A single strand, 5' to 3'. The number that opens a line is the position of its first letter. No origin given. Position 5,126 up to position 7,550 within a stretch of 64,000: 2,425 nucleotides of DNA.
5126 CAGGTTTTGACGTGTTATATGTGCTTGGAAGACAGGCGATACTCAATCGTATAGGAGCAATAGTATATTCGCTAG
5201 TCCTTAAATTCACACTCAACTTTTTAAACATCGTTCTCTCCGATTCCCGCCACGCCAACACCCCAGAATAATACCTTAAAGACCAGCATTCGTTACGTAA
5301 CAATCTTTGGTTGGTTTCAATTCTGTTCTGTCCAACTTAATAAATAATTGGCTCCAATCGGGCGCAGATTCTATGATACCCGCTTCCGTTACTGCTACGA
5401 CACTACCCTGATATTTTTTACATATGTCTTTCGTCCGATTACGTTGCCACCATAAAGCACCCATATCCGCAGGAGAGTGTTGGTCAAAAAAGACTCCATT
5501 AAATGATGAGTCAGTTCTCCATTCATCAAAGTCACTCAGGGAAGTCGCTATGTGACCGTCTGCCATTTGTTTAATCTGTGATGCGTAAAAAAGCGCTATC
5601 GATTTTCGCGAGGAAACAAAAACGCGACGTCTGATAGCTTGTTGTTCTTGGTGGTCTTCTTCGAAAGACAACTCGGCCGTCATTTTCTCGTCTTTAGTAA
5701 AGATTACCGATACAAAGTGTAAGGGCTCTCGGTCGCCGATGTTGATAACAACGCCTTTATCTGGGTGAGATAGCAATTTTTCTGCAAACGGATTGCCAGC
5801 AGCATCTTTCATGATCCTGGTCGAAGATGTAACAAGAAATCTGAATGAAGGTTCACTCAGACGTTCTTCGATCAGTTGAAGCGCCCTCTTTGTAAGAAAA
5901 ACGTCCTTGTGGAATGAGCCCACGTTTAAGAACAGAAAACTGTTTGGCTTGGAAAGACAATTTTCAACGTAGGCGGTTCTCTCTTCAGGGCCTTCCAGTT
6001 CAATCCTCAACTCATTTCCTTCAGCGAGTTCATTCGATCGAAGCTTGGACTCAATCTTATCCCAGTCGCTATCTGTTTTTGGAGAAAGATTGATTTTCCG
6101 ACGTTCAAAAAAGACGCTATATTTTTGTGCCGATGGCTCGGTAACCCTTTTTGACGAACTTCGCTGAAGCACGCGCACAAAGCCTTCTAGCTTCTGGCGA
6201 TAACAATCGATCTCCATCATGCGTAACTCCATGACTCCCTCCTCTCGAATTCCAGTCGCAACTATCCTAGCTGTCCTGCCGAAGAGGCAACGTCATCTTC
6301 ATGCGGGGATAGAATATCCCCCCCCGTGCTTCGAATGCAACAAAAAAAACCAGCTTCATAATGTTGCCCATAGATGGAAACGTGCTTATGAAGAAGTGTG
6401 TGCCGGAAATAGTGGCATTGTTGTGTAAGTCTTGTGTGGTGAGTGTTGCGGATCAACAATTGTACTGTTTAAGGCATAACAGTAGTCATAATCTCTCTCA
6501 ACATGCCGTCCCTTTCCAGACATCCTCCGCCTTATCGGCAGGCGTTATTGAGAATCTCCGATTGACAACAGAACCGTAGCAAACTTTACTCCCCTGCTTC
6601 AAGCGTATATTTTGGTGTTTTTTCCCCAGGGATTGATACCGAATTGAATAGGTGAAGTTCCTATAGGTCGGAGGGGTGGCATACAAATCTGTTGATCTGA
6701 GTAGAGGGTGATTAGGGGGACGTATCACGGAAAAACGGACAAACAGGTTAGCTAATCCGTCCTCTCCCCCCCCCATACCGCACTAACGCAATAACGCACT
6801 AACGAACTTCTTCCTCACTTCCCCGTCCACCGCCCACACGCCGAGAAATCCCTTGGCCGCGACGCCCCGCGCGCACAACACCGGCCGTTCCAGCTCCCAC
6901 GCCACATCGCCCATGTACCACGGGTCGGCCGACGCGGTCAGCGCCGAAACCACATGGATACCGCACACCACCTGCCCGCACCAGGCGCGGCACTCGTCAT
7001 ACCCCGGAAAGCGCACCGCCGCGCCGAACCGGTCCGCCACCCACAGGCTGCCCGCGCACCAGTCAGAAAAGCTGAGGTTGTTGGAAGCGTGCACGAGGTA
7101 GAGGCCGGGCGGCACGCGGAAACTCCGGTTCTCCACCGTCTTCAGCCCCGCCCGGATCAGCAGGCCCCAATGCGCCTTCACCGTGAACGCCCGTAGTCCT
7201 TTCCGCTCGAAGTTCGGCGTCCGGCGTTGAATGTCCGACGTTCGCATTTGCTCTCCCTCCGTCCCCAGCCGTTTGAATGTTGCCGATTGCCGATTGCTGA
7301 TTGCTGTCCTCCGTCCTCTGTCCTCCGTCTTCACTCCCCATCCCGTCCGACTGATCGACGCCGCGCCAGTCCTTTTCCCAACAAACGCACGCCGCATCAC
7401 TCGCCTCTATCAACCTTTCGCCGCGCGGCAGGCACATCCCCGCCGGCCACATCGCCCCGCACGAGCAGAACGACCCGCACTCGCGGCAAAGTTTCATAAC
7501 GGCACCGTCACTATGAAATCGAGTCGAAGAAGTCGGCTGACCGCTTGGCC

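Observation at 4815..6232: Two-gene operon of unrecognised function in a mobile-element hot spot (candidate novel defence/exclusion module)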

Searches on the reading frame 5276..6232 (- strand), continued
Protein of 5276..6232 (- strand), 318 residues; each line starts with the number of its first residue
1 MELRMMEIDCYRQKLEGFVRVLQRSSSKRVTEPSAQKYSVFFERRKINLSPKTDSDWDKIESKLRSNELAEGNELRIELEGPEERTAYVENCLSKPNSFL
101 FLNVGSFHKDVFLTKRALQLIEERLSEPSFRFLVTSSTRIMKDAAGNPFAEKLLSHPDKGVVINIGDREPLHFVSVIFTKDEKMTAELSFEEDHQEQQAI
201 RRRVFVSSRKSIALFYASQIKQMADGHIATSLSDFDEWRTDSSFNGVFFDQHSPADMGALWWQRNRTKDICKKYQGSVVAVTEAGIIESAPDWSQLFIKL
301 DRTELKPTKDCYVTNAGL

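Call 87: search_protein_families(library=padloc, proteins=[L003:6427-7998:+, L003:8324-9322:+, L003:1952-2518:+, L003:3265-3585:-, L006:4355-5380:-, L001:13330-14736:+, L001:11696-13150:-, L001:15284-18280:-, L003:2886-3263:-, L005:1055-1474:+], max_evalue=0.001)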
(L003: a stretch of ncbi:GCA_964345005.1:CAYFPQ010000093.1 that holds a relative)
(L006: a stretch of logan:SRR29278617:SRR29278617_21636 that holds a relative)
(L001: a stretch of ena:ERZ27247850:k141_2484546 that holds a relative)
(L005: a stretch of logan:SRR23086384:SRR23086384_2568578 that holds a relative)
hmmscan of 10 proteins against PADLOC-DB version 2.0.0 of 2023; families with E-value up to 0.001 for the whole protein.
L003:6427-7998:+ (523 aa): 0 families

L003:8324-9322:+ (332 aa): 0 families

L003:1952-2518:+ (188 aa): 0 families

L003:3265-3585:- (106 aa): 0 families

L006:4355-5380:- (341 aa): 0 families

L001:13330-14736:+ (468 aa): 0 families

L001:11696-13150:- (484 aa): 20 families
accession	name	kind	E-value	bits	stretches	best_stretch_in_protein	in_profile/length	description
PDLC02707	PbeA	-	6.2e-30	102.4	2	336-453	512-629/672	PbeA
PDLC02704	PbeA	-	8e-25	85.4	2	363-453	553-643/682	PbeA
PDLC02703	PbeA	-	1.1e-15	55.2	2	336-454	498-614/626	PbeA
PDLC03659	mREase_IV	-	4.7e-15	52.5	1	227-458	336-570/945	Type IV methyl-directed restriction enzyme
PDLC03658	mREase_IV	-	1.7e-14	50.6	1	97-455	230-559/953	Type IV methyl-directed restriction enzyme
PDLC02706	PbeA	-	7.2e-14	49.3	1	382-453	600-671/722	PbeA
PDLC02705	PbeA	-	8.9e-11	38.6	1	344-453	522-632/691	PbeA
PDLC01252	Cas3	-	4.9e-09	34.1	1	342-453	194-300/324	CAS-I; effector_G3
PDLC00938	Cas3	-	2.9e-08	31.4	1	335-451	211-332/358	CRISPR-associated helicase Cas3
PDLC02500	BrxHI|BrxHII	-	8.3e-08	29.2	1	348-459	481-592/933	BrxHI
PDLC00659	HmaA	-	2.5e-07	26.9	0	113-254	124-251/1176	SNF2 helicase / DEAD-box helicase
PDLC01770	Cas3g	-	8.2e-06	22.6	0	323-446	228-346/733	-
PDLC02193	PLD_Helicase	-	1.4e-05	21.5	1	380-445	736-801/905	-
PDLC03047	REase_I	-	3.1e-05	19.9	0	388-466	648-735/1107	Type I restriction enzyme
PDLC03928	PsyrT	-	0.00011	18.7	1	342-438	236-332/689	-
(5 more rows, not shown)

L001:15284-18280:- (998 aa): 0 families

L003:2886-3263:- (125 aa): 2 families
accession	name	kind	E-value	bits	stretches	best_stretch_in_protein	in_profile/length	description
PDLC03886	NsnC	-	5.2e-08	30.6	1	54-114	226-286/293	-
PDLC03894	NsnC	-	0.00019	19.1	1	54-116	227-291/294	-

L005:1055-1474:+ (139 aa): 0 families

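Call 98: search_protein_families(library=pfam, alignment_id=A3, max_evalue=1)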
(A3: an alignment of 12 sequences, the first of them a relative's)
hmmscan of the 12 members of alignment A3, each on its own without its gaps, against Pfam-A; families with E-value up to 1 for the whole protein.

A. member 1, P0001 (318 aa): 1 family
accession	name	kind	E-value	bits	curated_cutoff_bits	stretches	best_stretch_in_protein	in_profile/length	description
PF12059.13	DUF3540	-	0.19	12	27.9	1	161-225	38-100/199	Protein of unknown function (DUF3540)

B. families by the number of members that match (of 12 scanned): 5 families
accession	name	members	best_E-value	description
PF21229.3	TdIF1_2nd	1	0.009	TdIF1, C-terminal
PF20105.4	DUF6495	1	0.015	Family of unknown function (DUF6495)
PF05430.17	Methyltransf_30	1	0.095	S-adenosyl-L-methionine-dependent methyltransferase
PF12059.13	DUF3540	1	0.19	Protein of unknown function (DUF3540)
PF13040.11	Fur_reg_FbpB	1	0.73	Fur-regulated basic protein B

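Call 102: search_dna_similar(query=L005:2430-2939:+, collection=phages, mode=protein, max_evalue=0.1)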
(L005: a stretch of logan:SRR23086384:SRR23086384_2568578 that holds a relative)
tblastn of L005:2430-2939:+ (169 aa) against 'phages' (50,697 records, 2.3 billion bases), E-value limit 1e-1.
No match.

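Call 103: search_dna_similar(query=L005:2430-2939:+, collection=plasmids, mode=protein, max_evalue=0.1)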
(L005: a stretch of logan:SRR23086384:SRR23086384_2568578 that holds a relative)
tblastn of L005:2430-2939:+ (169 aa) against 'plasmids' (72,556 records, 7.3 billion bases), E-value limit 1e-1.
No match.

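Call 104: search_dna_similar(query=P0010, collection=phages, mode=protein, max_evalue=0.1)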
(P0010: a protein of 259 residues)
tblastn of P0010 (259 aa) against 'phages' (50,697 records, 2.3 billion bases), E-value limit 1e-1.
No match.

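Call 105: search_dna_similar(query=P0010, collection=plasmids, mode=protein, max_evalue=0.1)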
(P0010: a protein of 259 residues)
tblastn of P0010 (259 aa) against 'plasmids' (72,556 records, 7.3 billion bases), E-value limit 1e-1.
No match.

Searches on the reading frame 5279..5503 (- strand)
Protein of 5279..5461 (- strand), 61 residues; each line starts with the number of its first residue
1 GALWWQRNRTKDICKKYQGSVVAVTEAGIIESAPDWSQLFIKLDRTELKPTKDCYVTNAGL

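Call 55: search_protein_families(library=pfam, proteins=[window:5279-5461:-], max_evalue=10)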
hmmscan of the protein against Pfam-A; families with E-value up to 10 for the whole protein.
seq(61 aa): 0 families

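Call 96: search_solved_structures(query=A8, max_evalue=10, show_alignments=2)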
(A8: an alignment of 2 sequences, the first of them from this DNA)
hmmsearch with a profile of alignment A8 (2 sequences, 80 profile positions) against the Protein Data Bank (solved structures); distinct sequences matched with E-value up to 10: 4.
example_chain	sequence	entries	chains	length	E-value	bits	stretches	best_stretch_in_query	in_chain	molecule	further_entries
3rcp_A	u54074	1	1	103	1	12.4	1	10-51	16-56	Pleckstrin homology domain-containing family A member 3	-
2kcj_A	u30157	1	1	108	1.1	12.2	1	10-51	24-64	Pleckstrin homology domain-containing family A member 3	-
2mdx_A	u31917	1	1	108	1.1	12.2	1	10-51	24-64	Pleckstrin homology domain-containing family A member 3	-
28yl_D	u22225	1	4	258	1.3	12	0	27-52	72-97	3-oxoacyl-[acyl-carrier-protein] reductase FabG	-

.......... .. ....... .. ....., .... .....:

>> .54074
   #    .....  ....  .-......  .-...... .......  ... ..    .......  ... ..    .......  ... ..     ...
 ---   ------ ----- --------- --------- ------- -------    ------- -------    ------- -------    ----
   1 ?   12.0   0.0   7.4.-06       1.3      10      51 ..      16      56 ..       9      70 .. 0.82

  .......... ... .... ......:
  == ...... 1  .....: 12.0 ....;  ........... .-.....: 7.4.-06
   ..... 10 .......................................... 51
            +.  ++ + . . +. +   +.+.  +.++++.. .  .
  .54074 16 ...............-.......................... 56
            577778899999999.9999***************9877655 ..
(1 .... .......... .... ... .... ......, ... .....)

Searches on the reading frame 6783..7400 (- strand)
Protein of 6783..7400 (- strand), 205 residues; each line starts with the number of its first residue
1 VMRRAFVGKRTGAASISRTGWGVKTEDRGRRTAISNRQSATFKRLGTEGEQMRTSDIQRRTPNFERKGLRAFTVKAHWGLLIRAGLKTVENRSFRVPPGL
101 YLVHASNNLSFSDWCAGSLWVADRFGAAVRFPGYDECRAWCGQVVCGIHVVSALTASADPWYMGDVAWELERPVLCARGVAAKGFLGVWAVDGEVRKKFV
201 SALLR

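Call 59: search_protein_families(library=pfam, proteins=[window:6783-7400:-], max_evalue=0.01)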
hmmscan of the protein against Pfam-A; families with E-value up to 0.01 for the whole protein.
window:6783-7400:- (205 aa): 0 families

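Call 60: search_protein_families(library=phrogs, proteins=[window:6783-7400:-], max_evalue=0.01)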
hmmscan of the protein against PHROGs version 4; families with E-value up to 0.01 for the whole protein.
window:6783-7400:- (205 aa): 1 family
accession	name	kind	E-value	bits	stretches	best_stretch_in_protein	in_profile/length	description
phrog_3193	-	unknown function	6.4e-11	43.3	1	69-199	85-214/269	-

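Call 94: find_related_loci(query=window:6783-7400:-, collection=viral_contigs, flank=6000)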
Query window:6783-7400:- (205 aa) in viral_contigs; peptide patterns used: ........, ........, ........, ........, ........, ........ (x = any residue, [..] = any of these).
7 stretches matched a pattern, but none encodes a relative of the query by tblastn (E <= 1e-3).
